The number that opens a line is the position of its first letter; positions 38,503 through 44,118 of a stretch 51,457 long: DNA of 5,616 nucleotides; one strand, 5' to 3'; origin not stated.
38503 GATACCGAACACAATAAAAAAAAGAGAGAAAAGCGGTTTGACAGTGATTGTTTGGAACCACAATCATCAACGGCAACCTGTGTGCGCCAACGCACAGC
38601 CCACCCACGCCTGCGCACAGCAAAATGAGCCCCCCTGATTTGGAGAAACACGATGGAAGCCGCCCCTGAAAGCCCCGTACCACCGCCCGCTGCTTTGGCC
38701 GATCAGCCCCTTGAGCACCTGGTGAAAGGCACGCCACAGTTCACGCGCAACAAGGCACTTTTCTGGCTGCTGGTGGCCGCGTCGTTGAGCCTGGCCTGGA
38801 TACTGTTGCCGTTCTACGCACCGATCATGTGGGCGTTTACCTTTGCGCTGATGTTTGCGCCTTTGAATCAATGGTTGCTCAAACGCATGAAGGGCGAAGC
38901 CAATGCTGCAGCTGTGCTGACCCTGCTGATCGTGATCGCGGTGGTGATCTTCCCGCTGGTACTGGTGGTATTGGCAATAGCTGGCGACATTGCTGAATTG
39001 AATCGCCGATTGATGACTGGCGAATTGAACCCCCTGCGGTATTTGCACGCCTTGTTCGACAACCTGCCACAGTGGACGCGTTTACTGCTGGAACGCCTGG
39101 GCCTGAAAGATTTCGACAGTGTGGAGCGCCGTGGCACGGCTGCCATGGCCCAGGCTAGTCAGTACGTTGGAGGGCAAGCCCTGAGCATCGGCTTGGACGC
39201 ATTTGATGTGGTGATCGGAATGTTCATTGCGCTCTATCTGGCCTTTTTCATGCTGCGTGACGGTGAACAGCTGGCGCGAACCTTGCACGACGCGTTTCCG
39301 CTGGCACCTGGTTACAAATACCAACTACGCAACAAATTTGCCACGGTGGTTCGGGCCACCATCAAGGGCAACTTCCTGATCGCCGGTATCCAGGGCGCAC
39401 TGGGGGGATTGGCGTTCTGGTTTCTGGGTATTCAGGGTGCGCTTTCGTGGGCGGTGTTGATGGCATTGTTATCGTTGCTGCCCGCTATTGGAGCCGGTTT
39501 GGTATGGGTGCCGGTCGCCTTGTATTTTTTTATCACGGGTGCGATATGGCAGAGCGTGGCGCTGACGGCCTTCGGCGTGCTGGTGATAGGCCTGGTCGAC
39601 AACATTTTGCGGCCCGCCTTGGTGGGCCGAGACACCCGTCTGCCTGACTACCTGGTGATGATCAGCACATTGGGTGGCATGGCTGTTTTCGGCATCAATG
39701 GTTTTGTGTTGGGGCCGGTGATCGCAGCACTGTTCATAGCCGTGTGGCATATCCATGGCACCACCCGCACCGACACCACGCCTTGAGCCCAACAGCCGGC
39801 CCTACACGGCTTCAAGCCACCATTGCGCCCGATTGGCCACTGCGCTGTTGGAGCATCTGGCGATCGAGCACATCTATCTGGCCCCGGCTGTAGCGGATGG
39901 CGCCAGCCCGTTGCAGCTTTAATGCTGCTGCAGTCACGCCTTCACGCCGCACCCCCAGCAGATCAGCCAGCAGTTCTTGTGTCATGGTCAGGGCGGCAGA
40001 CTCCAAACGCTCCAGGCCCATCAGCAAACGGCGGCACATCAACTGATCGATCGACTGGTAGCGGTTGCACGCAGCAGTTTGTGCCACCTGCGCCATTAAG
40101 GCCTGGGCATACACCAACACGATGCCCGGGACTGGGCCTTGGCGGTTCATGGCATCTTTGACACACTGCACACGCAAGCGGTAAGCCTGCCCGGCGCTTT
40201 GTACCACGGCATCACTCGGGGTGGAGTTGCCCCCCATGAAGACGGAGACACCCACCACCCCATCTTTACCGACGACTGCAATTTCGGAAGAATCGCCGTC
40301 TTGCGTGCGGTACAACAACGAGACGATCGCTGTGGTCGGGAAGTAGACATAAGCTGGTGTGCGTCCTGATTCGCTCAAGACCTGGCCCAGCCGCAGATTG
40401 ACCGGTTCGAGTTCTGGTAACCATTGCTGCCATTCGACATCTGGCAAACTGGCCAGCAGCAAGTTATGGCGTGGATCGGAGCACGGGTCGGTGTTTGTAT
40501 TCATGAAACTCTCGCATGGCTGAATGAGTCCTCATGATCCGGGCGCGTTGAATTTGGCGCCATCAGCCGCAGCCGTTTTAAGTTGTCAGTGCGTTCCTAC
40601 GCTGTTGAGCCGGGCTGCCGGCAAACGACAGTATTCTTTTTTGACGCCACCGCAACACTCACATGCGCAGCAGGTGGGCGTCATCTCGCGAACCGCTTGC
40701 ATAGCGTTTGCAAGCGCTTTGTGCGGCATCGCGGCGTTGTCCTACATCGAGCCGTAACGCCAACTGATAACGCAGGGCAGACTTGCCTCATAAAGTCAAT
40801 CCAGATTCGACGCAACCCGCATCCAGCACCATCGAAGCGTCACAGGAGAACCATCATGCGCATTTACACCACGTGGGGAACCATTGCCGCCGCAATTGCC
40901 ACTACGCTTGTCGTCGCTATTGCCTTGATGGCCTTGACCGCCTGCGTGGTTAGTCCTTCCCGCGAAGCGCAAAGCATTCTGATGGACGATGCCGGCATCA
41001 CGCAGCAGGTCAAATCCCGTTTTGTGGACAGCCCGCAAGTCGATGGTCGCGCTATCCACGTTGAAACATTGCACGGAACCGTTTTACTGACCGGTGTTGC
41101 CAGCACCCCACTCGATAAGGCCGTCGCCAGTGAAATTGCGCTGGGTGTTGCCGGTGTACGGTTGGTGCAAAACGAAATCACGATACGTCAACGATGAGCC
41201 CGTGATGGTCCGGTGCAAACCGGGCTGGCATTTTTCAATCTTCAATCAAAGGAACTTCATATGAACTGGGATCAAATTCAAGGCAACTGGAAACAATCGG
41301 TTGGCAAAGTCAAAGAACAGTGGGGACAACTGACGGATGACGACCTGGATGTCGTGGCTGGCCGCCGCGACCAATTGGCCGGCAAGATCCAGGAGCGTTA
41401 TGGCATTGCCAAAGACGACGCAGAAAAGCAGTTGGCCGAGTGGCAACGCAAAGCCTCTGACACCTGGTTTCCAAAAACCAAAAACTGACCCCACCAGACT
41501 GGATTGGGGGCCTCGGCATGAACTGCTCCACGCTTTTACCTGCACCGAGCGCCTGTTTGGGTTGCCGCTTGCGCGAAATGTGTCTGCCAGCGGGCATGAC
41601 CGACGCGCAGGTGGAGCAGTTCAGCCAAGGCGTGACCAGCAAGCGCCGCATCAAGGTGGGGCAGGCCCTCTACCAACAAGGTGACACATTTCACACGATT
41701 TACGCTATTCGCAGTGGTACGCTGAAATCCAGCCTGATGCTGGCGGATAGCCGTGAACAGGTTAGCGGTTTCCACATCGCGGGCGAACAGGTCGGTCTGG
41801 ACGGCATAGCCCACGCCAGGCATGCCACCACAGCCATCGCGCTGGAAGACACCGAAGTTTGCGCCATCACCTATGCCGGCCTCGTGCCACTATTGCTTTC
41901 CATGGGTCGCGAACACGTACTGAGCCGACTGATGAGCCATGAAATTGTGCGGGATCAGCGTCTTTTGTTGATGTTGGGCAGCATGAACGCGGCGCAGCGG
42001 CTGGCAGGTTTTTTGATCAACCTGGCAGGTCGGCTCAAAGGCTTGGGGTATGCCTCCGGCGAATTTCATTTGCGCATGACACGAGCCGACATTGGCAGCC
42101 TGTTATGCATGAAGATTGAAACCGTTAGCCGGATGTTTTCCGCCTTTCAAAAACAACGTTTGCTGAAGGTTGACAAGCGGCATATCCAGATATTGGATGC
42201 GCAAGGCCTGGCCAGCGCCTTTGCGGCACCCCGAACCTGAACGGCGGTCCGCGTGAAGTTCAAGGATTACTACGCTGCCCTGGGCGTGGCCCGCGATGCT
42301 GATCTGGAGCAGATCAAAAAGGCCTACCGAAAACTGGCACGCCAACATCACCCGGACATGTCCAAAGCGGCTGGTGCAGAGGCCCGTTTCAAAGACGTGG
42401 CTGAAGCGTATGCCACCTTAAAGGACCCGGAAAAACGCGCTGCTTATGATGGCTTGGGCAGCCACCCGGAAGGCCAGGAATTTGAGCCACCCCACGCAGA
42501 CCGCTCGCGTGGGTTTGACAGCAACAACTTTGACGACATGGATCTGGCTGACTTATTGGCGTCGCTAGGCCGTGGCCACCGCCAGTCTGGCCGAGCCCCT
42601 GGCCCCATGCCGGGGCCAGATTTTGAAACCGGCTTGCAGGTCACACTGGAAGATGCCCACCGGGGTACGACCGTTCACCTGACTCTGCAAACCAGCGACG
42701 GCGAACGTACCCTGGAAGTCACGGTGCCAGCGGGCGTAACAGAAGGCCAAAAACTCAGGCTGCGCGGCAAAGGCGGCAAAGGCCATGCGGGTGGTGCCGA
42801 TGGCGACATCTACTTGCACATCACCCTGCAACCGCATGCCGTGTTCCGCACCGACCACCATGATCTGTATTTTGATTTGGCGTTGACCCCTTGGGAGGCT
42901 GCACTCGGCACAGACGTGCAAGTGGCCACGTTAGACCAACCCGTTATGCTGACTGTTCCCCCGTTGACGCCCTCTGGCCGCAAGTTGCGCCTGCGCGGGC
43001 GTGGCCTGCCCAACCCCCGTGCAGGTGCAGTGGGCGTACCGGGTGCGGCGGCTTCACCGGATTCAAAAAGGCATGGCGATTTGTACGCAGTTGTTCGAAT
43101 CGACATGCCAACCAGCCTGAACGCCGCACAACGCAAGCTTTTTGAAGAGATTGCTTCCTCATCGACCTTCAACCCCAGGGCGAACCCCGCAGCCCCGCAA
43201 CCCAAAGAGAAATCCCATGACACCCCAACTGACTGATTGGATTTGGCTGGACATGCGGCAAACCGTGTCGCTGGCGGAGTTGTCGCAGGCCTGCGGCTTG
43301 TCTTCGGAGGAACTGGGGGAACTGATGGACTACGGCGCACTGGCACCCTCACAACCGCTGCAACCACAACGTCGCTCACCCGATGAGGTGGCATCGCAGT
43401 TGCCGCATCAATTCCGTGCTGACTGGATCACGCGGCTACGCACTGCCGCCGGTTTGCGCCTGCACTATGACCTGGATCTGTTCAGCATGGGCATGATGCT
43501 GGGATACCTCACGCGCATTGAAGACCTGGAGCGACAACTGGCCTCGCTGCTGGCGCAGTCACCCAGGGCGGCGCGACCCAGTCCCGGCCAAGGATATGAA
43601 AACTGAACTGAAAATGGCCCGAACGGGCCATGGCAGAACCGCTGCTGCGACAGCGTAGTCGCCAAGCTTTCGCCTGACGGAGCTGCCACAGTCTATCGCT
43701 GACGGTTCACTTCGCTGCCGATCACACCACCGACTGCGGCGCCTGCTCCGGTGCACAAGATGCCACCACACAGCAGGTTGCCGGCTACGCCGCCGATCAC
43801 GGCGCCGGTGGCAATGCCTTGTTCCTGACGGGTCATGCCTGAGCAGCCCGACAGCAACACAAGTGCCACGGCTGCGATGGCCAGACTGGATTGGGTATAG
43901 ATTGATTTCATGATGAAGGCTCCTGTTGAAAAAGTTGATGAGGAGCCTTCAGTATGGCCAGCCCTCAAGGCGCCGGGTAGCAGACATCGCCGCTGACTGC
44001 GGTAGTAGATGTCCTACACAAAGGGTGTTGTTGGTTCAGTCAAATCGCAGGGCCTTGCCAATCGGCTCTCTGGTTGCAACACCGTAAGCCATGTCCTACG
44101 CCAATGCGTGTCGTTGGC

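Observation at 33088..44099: Island-specific 7-2-7 operator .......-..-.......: signature of an undescribed local regulon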

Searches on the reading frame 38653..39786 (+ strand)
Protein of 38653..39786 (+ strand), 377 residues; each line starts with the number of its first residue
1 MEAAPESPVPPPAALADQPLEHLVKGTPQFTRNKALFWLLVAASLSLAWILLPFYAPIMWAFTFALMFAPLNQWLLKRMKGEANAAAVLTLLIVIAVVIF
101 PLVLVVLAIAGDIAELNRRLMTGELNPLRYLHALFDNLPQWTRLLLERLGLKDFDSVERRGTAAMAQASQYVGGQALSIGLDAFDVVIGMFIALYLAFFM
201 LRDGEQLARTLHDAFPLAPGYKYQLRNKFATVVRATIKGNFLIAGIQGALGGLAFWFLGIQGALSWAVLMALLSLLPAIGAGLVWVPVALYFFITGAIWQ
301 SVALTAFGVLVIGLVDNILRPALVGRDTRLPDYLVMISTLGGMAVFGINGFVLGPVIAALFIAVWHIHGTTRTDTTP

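Call 6: search_protein_families(library=pfam, proteins=[window:38653-39786:+], max_evalue=0.01)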
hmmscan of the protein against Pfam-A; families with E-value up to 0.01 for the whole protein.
window:38653-39786:+ (377 aa): 1 family
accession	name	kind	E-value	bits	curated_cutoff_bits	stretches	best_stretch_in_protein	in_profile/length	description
PF01594.21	AI-2E_transport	-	5.1e-49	167.7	34.3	1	37-364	4-322/327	AI-2E family transporter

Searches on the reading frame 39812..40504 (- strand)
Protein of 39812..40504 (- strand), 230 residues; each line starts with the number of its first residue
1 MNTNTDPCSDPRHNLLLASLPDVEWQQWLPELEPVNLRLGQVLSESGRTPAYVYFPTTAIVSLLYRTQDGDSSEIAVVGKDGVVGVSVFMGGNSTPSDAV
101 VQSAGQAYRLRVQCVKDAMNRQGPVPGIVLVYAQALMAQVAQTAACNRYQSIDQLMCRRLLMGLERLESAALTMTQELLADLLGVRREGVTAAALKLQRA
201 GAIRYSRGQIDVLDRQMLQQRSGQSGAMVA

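Call 7: search_protein_families(library=pfam, proteins=[window:39812-40504:-], max_evalue=0.01)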
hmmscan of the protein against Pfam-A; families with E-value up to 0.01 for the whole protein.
window:39812-40504:- (230 aa): 2 families
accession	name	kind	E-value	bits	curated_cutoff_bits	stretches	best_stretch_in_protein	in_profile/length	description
PF13545.12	HTH_Crp_2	-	5.5e-11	42.7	27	1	159-220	6-69/70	Crp-like helix-turn-helix domain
PF00027.35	cNMP_binding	-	3.2e-08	33.9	27.5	1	35-121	2-88/89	Cyclic nucleotide-binding domain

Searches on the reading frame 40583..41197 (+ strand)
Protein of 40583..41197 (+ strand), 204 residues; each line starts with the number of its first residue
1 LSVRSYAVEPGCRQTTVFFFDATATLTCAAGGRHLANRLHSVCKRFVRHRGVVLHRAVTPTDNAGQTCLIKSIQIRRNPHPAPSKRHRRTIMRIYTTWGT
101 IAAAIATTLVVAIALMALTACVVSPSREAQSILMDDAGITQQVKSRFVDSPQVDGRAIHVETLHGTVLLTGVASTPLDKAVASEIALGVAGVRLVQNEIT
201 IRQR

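Call 7: search_protein_families(library=pfam, proteins=[window:40583-41197:+], max_evalue=0.01)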
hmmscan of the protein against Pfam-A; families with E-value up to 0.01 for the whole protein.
window:40583-41197:+ (204 aa): 1 family
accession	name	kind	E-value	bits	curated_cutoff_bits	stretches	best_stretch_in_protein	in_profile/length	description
PF04972.22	BON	-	3.4e-16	59.7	27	1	135-203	1-69/69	BON domain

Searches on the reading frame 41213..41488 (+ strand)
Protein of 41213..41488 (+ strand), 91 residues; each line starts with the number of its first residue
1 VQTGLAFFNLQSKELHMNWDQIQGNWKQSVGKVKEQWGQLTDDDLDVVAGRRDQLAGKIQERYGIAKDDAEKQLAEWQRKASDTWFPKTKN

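Call 7: search_protein_families(library=pfam, proteins=[window:41213-41488:+], max_evalue=0.01)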
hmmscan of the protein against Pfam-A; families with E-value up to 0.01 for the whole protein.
window:41213-41488:+ (91 aa): 1 family
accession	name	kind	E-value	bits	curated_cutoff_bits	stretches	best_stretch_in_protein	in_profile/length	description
PF05532.17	CsbD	-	8.5e-21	74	40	1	20-72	1-53/53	CsbD-like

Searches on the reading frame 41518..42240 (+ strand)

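Call 7: search_protein_families(library=pfam, proteins=[window:41518-42240:+], max_evalue=0.01)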
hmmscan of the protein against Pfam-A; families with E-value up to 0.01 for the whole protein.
window:41518-42240:+ (240 aa): 3 families
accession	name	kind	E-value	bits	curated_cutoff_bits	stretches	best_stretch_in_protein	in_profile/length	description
PF13545.12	HTH_Crp_2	-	7.7e-17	61.5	27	1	160-232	1-68/70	Crp-like helix-turn-helix domain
PF00027.35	cNMP_binding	-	9.3e-14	51.6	27.5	1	43-123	2-83/89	Cyclic nucleotide-binding domain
PF00325.26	Crp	-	6.1e-08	32.7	21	1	185-215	1-31/32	Bacterial regulatory proteins, crp family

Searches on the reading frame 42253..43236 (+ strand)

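Call 7: search_protein_families(library=pfam, proteins=[window:42253-43236:+], max_evalue=0.01)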
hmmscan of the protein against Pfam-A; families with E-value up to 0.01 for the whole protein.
window:42253-43236:+ (327 aa): 2 families
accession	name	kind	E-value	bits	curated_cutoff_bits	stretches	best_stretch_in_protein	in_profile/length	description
PF01556.23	DnaJ_C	-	7.1e-40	137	26.6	1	125-286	2-152/152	DnaJ C terminal domain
PF00226.36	DnaJ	-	6.1e-24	84.3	27.8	1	5-66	1-63/63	DnaJ domain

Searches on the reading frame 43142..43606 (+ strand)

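Call 7: search_protein_families(library=pfam, proteins=[window:43142-43606:+], max_evalue=0.01)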
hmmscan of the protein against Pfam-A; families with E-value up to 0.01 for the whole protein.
window:43142-43606:+ (154 aa): 1 family
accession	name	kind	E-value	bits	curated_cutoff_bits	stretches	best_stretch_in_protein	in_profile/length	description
PF13591.12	MerR_2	-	8.9e-06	25.8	29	1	43-136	2-82/84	MerR HTH family regulatory protein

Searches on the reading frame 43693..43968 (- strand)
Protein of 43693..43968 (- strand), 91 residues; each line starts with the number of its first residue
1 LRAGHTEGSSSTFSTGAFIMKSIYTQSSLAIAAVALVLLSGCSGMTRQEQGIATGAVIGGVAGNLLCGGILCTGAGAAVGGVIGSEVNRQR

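Call 7: search_protein_families(library=pfam, proteins=[window:43693-43968:-], max_evalue=0.01)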
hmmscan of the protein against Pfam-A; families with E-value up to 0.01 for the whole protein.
window:43693-43968:- (91 aa): 2 families
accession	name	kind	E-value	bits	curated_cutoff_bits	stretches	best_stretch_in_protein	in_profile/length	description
PF05433.20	Rick_17kDa_Anti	-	0.00081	19.7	24.2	1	51-87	2-42/43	Glycine zipper 2TM domain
PF13488.11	Gly-zipper_Omp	-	0.0053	17.1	25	0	51-90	6-45/46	Glycine zipper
